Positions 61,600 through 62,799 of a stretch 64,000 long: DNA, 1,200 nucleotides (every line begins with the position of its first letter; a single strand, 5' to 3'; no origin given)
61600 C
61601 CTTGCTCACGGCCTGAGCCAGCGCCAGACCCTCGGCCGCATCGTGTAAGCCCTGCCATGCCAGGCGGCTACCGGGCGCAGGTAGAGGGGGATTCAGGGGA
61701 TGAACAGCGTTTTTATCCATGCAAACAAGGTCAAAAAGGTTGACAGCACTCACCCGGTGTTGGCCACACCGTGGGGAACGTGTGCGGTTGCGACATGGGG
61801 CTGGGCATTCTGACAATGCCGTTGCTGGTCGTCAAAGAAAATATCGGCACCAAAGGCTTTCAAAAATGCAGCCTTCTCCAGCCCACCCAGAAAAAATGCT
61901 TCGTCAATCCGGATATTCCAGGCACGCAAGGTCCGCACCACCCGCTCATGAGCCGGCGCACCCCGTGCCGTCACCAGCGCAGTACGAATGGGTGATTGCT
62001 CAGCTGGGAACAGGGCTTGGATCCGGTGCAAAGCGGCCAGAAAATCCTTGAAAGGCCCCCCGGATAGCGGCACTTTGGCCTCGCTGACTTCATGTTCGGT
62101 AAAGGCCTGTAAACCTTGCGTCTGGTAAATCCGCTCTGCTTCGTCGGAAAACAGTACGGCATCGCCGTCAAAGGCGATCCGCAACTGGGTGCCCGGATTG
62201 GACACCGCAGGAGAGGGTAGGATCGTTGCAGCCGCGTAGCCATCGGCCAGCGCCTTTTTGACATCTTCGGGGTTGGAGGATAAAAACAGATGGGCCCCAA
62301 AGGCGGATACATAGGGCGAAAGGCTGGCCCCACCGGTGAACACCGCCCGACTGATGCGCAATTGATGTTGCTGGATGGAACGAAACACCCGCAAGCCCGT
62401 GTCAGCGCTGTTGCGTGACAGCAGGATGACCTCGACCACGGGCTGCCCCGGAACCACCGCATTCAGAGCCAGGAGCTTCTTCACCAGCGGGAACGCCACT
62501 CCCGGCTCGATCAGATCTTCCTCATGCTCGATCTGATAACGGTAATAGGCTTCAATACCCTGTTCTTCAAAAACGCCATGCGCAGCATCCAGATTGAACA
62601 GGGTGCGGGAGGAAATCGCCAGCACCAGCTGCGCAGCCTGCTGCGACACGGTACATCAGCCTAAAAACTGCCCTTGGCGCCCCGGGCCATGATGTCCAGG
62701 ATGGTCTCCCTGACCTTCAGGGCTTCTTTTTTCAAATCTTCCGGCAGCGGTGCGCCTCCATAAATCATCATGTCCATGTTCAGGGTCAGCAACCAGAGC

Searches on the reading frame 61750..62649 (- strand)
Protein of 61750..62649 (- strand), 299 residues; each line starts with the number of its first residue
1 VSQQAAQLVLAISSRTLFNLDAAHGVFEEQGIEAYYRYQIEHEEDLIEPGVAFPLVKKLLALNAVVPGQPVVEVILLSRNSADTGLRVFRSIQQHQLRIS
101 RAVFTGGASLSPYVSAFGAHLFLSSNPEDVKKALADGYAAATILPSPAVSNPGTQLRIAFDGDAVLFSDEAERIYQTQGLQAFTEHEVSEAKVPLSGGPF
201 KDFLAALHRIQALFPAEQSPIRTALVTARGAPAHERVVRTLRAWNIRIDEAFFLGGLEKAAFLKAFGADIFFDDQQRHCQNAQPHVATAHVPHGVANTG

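Call 61: find_encoding_contigs(protein=window:61750-62649:-, flank=10000, max_places=3)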
Protein window:61750-62649:- (299 aa): 2 contigs read that carry it; 2 places shown.
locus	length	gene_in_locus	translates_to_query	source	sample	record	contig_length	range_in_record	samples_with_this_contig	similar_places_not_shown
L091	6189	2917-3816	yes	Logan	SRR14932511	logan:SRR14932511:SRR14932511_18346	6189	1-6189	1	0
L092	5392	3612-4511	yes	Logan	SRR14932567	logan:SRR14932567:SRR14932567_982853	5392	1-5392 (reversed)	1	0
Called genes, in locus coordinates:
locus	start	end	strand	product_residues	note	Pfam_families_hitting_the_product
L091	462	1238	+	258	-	-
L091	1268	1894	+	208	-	PF01656:CbiA, PF09140:MipZ (weak), PF13614:AAA_31 (weak)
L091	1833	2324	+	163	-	PF13428:TPR_14 (faint), PF13432:TPR_16, PF13414:TPR_11 (faint), PF14559:TPR_19 (weak)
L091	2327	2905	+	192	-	PF03625:DUF302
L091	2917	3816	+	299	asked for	PF06189:5-nucleotidase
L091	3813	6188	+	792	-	?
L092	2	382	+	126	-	?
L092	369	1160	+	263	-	-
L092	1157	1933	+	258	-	-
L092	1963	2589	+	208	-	PF01656:CbiA, PF09140:MipZ (weak), PF13614:AAA_31 (weak)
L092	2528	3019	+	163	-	PF13428:TPR_14 (faint), PF13432:TPR_16, PF13414:TPR_11 (faint), PF14559:TPR_19 (weak)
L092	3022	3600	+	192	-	PF03625:DUF302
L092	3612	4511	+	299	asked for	PF06189:5-nucleotidase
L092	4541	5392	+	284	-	?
